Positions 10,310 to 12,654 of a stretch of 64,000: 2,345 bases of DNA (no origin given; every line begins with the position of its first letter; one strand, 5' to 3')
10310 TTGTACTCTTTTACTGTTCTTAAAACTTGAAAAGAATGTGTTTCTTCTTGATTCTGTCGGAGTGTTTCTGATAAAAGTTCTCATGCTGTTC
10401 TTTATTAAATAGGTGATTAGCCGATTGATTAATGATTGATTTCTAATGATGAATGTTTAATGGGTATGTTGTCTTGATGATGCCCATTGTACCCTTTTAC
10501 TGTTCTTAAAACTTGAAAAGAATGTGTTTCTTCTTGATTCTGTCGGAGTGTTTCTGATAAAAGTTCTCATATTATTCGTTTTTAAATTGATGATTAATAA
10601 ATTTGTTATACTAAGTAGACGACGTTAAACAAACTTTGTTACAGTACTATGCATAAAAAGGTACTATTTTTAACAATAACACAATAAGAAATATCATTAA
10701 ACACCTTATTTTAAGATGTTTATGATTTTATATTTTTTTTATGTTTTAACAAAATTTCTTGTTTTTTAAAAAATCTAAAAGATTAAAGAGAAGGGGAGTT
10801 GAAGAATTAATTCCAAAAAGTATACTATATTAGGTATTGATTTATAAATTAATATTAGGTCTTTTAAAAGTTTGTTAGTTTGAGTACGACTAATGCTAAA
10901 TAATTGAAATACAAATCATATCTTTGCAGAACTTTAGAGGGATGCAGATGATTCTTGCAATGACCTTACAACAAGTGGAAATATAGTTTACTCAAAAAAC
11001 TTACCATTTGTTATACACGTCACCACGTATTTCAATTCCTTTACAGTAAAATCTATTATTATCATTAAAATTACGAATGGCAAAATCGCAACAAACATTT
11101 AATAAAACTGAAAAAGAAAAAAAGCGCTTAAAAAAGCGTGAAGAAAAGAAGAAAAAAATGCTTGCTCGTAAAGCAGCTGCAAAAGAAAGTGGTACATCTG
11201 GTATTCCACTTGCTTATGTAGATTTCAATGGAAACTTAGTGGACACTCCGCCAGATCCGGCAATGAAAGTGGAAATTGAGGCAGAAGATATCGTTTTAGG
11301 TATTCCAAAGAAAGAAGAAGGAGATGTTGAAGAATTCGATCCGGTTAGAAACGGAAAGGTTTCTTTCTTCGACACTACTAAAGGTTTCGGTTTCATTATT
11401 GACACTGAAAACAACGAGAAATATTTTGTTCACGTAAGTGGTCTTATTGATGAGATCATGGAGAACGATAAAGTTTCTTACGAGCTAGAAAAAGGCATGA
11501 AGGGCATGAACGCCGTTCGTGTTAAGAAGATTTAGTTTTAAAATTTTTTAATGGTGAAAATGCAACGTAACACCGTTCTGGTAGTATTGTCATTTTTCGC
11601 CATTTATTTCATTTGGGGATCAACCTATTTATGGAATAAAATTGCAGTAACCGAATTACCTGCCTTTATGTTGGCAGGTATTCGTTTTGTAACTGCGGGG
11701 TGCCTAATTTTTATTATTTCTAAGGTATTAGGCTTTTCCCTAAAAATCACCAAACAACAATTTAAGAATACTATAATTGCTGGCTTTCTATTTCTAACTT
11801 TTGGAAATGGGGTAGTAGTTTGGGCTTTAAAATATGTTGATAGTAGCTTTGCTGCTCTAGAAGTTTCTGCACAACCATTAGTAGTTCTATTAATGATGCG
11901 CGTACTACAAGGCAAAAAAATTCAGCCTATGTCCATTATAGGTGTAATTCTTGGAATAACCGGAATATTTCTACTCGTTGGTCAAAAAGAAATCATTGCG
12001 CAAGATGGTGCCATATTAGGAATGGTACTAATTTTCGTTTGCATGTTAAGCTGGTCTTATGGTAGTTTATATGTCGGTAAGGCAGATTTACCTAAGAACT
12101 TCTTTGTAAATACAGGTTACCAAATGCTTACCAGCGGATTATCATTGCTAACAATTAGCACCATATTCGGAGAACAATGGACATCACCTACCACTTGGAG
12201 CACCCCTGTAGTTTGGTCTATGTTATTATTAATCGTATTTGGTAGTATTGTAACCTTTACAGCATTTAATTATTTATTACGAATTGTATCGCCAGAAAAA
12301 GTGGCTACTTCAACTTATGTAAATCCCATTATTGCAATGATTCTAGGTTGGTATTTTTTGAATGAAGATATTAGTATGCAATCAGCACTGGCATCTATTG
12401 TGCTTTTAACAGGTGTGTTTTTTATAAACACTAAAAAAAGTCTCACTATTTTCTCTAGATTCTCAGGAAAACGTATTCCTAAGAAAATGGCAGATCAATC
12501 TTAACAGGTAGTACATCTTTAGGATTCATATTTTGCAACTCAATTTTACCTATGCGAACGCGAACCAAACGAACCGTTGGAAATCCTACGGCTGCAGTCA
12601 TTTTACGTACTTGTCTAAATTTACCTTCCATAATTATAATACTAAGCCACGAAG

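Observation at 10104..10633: Tandem array of three 37-codon, strongly basic small ORFs on a 176-177-bp direct repeat inside a 1.1-kb intergenic gap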

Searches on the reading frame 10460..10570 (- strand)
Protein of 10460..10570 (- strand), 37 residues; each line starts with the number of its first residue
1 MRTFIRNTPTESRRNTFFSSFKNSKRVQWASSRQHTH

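Call 7: search_protein_families(library=pfam, proteins=[window:10460-10570:-], max_evalue=1)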
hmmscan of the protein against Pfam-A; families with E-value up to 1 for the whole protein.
seq(37 aa): 0 families

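Call 8: search_protein_families(library=ncbifam, proteins=[window:10460-10570:-], max_evalue=1)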
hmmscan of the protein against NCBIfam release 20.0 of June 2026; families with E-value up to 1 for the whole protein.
seq(37 aa): 0 families

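Call 10: find_encoding_contigs(protein=window:10460-10570:-, flank=6000, max_places=10)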
Protein seq(37 aa) (37 aa): no gene with exactly this product is on record in the collection.

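Call 31: search_solved_structures(query=A1, max_evalue=10, show_alignments=3)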
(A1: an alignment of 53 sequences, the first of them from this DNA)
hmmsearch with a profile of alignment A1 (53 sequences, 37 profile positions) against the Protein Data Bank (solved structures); distinct sequences matched with E-value up to 10: 0.

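Call 66: predict_structure(alignment_id=A4)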
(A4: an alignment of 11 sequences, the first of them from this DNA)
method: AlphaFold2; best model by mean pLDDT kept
length: 37 residues; sequences in the alignment: 11
mean_pLDDT: 59.5   pTM: 0.18
mean pLDDT of the five models: 59.5, 56.3, 55.7, 55.2, 54.4
residues with pLDDT >= 90: 0; 70-90: 0; 50-70: 36; < 50: 1
segments of 3 or more residues with pLDDT < 50: none
pLDDT, mean of each block of 10 residues (from residue 1): 58 61 61 57
secondary structure, 60 per line:
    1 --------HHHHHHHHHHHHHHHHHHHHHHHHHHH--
elements in order: H9-35

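Call 73: search_protein_representatives(alignment_id=A5)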
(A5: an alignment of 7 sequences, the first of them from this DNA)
Query: 7 sequences, 42 profile positions. Proteins with E-value up to 0.001 (for the whole library): 27; up to 1e-10: 1; up to 1e-30: 0. The best 27 are listed.
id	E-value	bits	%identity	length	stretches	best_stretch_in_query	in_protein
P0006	1.7e-20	88.4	-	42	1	1-42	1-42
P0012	2.8e-10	55.7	-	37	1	1-34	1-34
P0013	7.7e-10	54.3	-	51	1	1-34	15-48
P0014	1.1e-09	53.8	-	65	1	1-41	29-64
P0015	4.4e-09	51.9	-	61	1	1-34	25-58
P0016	6.2e-08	48.2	-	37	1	1-34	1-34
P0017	7.0e-08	48.0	-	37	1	1-37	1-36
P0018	3.0e-07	46.0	-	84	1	1-34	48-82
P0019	3.5e-06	42.6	-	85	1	1-34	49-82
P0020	3.6e-06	42.5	-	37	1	1-37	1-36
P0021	5.4e-06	42.0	-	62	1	1-34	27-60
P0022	5.9e-06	41.9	-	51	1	7-35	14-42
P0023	6.0e-06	41.8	-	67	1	1-34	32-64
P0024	7.2e-06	41.6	-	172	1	1-34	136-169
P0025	9.8e-06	41.1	-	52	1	5-34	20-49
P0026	1.0e-05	41.1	-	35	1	7-34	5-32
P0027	3.0e-05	39.6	-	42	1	6-34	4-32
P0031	3.4e-04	36.2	-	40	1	1-34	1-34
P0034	5.6e-04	35.5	-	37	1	1-34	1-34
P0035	6.2e-04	35.4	-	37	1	1-34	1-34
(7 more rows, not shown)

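Call 75: list_cluster_members(proteins=[P0012, P0016, P0017, P0020, P0026, P0027, P0031, P0034, P0035, P0003])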
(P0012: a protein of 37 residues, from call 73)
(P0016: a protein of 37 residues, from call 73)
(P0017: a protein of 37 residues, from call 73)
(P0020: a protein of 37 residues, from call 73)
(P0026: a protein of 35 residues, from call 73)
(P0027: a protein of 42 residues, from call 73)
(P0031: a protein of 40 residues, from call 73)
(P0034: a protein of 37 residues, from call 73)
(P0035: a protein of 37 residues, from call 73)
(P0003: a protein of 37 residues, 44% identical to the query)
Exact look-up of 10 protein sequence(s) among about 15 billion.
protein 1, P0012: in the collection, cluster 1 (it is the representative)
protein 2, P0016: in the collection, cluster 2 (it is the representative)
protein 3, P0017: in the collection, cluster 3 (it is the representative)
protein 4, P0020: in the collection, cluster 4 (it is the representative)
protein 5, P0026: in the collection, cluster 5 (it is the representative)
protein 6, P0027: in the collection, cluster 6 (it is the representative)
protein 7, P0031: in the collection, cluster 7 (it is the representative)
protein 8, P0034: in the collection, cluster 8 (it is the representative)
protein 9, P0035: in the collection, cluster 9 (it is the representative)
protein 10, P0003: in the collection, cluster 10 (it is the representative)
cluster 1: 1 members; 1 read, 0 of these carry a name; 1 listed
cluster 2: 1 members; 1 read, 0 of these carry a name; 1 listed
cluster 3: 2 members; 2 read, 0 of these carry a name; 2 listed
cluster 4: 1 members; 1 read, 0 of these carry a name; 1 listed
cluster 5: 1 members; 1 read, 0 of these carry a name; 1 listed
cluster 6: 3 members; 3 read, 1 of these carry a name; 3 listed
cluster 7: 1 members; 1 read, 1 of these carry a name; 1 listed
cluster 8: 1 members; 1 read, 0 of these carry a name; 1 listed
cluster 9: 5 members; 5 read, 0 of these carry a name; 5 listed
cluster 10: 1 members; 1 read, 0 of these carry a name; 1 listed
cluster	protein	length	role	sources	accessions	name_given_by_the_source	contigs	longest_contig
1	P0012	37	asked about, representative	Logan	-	-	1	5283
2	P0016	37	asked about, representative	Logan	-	-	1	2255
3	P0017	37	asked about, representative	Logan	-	-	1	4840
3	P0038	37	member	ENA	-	-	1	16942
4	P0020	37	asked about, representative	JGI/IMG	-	-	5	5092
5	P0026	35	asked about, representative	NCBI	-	-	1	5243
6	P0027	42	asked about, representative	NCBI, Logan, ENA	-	-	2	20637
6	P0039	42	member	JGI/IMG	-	hypothetical protein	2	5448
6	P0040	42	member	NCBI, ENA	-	-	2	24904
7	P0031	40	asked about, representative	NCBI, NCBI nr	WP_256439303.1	hypothetical protein [Pseudozobellia sp. WGM2]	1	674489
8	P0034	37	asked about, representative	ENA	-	-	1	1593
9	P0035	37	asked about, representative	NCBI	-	-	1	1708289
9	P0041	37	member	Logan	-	-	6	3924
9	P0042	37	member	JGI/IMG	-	-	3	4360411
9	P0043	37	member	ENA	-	-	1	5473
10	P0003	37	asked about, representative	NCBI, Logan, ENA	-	-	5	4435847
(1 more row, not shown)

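Call 81: search_protein_families(library=pfam, alignment_id=A1, max_evalue=0.1)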
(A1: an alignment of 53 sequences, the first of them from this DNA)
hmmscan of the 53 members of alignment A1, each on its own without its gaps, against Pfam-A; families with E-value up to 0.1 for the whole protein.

A. member 1, seq(37 aa): 0 families

B. families by the number of members that match (of 53 scanned): 1 family
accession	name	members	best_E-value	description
PF10091.15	Glycoamylase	1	0.047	Putative glucoamylase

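Call 82: search_protein_families(library=ncbifam, alignment_id=A1, max_evalue=0.1)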
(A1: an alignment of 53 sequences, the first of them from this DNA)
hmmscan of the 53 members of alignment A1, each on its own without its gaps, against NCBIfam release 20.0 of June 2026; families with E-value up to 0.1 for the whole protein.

A. member 1, seq(37 aa): 0 families

B. families by the number of members that match (of 53 scanned): 1 family
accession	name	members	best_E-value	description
NF047798.1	leader_Chryseo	1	0.049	bacteriocin-like protein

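Call 91: predict_structure(alignment_id=A6)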
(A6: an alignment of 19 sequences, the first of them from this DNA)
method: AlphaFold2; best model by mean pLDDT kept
length: 37 residues; sequences in the alignment: 19
mean_pLDDT: 73.5   pTM: 0.33
mean pLDDT of the five models: 73.5, 68.8, 67.9, 67.5, 60.5
residues with pLDDT >= 90: 0; 70-90: 26; 50-70: 10; < 50: 1
segments of 3 or more residues with pLDDT < 50: none
pLDDT, mean of each block of 10 residues (from residue 1): 64 79 79 72
secondary structure, 60 per line:
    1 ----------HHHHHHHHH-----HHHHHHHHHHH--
elements in order: H11-19 H25-35

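Call 93: fold_search(model_id=the predicted structure, library=pdb)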
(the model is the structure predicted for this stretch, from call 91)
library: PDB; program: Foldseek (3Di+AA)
matches with E <= 10: 0; with E <= 0.001: 0
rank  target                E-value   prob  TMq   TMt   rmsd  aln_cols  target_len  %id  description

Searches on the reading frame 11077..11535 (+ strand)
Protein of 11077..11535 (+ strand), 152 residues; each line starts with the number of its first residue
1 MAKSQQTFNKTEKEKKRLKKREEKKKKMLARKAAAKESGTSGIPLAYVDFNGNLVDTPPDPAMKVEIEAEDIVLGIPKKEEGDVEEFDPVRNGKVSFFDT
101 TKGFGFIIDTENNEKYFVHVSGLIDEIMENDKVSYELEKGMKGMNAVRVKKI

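Call 7: search_protein_families(library=pfam, proteins=[window:11077-11535:+], max_evalue=1)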
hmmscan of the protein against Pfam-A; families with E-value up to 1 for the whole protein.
window:11077-11535:+ (152 aa): 2 families
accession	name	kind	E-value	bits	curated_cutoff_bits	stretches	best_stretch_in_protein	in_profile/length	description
PF00313.28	CSD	-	2.2e-13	50.3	27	1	92-151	2-65/66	'Cold-shock' DNA-binding domain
PF08206.17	OB_RNB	-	0.052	13.7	24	1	100-141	6-46/58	Ribonuclease B OB domain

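Call 8: search_protein_families(library=ncbifam, proteins=[window:11077-11535:+], max_evalue=1)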
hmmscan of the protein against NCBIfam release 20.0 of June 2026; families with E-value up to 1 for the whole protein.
window:11077-11535:+ (152 aa): 9 families
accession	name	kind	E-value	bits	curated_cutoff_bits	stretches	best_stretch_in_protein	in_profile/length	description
NF049933.1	TransAntitermCspE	equivalog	6.4e-11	42.2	120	1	92-151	5-68/69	transcription antiterminator/RNA stability regulator CspE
NF008190.0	PRK10943.1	subfamily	5.1e-08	32.8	137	1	92-151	5-68/69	cold shock-like protein CspC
NF007679.0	PRK10354.1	subfamily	1.2e-07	32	130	1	93-150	7-68/70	RNA chaperone/antiterminator CspA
TIGR02381.1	cspD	equivalog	1.9e-07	30.9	115.4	1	92-152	3-67/68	cold shock domain-containing protein CspD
NF038236.1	retron_eff_Se72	equivalog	2.6e-07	30.5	82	1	93-152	1-62/62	retron Se72 family effector protein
NF007062.0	PRK09507.1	subfamily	2.8e-07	30.4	133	1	92-150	5-67/69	transcription antiterminator/RNA stability regulator CspE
NF007378.0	PRK09890.1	equivalog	2e-06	27.9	144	1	93-149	7-67/70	cold shock protein CspG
NF007405.0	PRK09937.1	equivalog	0.001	19.2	152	1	92-143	3-58/74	cold shock-like protein CspD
NF011574.0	PRK14998.1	equivalog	0.0012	19.1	147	1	92-143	3-58/73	cold shock-like protein CspD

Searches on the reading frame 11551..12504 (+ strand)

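Call 7: search_protein_families(library=pfam, proteins=[window:11551-12504:+], max_evalue=1)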
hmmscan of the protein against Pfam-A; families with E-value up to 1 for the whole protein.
window:11551-12504:+ (317 aa): 3 families
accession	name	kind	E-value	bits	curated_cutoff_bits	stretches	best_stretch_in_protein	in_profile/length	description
PF00892.27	EamA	-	2.9e-36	125.2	28.2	2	156-294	2-135/135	EamA-like transporter family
PF13253.11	DUF4044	-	0.09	12.7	21.8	1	220-235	15-30/33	Protein of unknown function (DUF4044)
PF10745.14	DUF2530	-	0.57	10.9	25.5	1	33-91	3-61/77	Protein of unknown function (DUF2530)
